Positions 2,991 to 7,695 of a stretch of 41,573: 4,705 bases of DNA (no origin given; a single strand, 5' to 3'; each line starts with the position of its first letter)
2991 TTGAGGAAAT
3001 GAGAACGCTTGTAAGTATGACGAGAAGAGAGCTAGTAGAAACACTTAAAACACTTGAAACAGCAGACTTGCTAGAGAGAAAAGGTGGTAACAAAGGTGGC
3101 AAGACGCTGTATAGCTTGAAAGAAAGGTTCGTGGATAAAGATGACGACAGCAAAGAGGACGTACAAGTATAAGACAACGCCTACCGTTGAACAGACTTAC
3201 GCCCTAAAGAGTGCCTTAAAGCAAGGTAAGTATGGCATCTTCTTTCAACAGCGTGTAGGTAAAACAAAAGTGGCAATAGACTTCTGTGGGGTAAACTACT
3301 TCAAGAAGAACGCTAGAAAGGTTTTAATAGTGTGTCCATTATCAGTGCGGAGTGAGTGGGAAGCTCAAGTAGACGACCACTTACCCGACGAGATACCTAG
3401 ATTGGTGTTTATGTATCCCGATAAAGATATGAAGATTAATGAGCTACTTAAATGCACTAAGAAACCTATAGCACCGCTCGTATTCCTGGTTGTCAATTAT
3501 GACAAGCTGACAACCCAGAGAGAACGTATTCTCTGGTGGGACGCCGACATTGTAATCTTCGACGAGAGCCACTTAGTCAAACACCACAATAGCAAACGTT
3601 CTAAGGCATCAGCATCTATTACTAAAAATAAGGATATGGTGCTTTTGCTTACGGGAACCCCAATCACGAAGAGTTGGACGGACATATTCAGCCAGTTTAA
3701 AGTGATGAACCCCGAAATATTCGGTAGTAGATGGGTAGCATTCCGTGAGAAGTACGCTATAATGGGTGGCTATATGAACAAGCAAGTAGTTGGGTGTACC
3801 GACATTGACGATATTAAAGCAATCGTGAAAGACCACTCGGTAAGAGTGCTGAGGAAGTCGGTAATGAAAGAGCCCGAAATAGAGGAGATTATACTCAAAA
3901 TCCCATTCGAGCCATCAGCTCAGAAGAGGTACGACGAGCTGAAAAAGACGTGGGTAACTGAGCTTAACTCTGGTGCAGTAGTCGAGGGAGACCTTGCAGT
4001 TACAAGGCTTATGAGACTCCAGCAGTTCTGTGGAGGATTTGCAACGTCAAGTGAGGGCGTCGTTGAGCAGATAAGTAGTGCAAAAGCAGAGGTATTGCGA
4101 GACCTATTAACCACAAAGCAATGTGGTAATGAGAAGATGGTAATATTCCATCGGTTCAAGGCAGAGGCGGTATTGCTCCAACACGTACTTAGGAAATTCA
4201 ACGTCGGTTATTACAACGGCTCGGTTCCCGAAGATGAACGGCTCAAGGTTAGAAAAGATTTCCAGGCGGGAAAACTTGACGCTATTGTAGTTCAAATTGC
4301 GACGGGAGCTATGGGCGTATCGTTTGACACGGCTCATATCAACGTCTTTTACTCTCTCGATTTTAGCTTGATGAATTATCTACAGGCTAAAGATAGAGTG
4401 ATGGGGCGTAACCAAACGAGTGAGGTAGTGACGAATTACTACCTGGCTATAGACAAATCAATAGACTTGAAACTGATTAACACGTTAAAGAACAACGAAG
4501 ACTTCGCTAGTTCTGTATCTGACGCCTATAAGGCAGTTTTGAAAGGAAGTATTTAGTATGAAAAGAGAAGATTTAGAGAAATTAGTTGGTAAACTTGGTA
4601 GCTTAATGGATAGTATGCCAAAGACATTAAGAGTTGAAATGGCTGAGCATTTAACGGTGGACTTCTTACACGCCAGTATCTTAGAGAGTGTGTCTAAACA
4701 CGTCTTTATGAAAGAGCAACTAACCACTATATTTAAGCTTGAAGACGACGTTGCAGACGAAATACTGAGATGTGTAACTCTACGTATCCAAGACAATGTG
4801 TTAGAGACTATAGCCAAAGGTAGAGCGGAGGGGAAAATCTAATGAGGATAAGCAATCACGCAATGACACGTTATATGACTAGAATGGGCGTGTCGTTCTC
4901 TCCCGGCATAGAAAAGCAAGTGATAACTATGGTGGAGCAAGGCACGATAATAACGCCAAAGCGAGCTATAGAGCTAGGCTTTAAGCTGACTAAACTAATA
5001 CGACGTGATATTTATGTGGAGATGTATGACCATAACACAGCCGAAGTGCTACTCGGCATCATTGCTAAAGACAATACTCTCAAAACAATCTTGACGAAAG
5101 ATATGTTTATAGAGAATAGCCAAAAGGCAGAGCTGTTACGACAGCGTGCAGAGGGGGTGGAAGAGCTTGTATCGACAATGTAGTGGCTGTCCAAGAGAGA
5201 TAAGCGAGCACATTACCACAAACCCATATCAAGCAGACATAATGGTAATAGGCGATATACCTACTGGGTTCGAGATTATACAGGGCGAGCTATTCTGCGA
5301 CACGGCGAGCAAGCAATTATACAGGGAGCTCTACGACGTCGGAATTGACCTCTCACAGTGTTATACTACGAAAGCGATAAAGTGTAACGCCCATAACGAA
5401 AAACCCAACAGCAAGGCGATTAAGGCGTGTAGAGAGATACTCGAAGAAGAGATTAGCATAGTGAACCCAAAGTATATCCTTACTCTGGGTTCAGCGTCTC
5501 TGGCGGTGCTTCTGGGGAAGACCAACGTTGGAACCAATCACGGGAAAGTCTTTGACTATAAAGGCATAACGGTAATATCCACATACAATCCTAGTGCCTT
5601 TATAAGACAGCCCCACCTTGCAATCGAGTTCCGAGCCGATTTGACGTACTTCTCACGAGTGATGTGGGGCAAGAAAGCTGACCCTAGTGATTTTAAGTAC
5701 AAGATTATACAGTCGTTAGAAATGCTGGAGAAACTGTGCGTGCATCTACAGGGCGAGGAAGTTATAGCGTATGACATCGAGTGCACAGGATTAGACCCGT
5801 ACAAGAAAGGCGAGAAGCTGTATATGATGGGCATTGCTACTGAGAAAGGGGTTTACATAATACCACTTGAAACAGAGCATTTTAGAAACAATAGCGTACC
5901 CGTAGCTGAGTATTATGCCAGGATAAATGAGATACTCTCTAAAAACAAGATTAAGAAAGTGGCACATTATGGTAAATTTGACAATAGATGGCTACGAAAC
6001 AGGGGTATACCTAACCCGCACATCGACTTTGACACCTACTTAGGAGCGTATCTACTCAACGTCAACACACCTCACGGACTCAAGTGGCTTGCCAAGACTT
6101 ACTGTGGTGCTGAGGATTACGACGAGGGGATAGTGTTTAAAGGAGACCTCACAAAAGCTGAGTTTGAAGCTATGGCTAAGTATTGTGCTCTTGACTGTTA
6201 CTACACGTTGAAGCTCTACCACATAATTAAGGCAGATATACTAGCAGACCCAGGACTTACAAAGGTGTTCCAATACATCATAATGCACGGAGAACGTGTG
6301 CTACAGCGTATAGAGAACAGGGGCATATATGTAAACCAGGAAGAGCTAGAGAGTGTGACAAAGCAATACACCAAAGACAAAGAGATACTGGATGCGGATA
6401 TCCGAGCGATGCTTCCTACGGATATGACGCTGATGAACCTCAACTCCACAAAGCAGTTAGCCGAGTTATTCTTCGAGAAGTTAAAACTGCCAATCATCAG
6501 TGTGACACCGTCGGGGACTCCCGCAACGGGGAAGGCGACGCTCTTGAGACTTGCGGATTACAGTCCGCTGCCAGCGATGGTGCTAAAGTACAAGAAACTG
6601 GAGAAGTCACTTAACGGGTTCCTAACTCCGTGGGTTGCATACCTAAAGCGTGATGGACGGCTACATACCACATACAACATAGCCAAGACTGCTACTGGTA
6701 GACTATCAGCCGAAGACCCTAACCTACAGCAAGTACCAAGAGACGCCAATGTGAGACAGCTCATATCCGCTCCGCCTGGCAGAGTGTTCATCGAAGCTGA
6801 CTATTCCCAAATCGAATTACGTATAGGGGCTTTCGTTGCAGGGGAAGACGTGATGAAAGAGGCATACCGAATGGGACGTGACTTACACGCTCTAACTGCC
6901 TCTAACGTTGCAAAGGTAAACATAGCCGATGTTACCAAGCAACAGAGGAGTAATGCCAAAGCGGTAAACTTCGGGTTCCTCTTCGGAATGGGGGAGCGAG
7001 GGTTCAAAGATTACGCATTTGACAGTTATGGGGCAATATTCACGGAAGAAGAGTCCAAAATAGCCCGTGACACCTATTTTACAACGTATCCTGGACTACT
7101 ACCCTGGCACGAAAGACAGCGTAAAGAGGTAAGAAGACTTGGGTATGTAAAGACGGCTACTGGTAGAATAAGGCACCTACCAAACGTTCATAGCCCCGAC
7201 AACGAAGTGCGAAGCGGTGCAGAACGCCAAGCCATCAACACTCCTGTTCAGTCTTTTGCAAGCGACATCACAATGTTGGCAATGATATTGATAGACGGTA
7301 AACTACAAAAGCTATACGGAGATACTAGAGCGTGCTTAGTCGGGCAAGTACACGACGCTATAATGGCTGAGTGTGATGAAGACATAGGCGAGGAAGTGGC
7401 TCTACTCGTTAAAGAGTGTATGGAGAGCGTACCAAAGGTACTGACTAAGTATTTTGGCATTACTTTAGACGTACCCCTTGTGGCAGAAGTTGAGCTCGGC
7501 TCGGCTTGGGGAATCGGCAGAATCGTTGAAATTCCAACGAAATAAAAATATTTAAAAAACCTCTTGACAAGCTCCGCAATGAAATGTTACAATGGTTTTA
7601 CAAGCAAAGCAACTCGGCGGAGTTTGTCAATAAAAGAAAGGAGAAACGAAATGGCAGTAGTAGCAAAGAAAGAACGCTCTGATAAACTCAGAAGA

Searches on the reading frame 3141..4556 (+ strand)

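Call 23: search_protein_families(library=pfam, proteins=[window:3141-4556:+], max_evalue=0.01)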
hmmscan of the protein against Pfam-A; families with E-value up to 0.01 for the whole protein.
window:3141-4556:+ (471 aa): 3 families
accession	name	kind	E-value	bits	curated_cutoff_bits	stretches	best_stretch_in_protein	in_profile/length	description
PF00176.29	SNF2-rel_dom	-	1.8e-20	73.7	24.9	1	39-297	28-285/290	SNF2-related domain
PF00271.37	Helicase_C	-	1.4e-14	54.7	23.5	1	315-421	2-107/110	Helicase conserved C-terminal domain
PF04851.21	ResIII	-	5e-05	23.7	22.5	1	35-175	28-163/164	Type III restriction enzyme, res subunit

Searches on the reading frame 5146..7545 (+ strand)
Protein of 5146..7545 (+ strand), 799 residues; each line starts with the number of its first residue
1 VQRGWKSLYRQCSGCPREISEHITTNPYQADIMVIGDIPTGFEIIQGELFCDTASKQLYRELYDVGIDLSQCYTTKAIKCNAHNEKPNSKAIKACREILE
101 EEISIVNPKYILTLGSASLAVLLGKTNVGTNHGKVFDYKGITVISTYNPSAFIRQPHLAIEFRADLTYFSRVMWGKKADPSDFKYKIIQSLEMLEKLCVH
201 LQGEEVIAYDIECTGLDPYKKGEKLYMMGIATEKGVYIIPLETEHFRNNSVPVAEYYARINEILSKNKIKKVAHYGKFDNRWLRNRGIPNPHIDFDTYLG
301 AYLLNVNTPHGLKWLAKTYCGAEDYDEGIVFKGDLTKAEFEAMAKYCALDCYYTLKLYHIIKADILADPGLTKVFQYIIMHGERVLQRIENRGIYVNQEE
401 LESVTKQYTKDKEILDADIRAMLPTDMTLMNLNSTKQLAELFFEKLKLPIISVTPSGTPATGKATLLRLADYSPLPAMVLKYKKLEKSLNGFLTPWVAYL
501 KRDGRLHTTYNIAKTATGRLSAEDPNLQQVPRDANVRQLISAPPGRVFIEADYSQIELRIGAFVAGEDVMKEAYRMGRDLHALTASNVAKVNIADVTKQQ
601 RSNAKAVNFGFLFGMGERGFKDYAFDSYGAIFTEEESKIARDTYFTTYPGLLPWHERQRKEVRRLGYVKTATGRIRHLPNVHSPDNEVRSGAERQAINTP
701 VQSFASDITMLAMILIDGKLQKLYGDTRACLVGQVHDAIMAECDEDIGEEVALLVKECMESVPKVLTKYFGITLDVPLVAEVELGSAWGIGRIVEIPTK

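Call 23: search_protein_families(library=pfam, proteins=[window:5146-7545:+], max_evalue=0.01)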
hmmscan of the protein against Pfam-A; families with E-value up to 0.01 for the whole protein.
window:5146-7545:+ (799 aa): 4 families
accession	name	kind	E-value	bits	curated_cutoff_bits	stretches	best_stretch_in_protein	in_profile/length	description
PF00476.26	DNA_pol_A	-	2.1e-96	323.6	34.3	1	399-789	2-380/381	DNA polymerase family A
PF01612.26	DNA_pol_A_exo1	-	1.2e-26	94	23.6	1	185-363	1-170/173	3'-5' exonuclease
PF03167.25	UDG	-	1.8e-20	73.9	24.3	1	25-157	4-126/141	Uracil DNA glycosylase superfamily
PF22619.2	DNA_polI_exo1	-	0.00081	19.7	27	1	257-317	37-98/140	DNA polymerase I, ribonuclease H-like domain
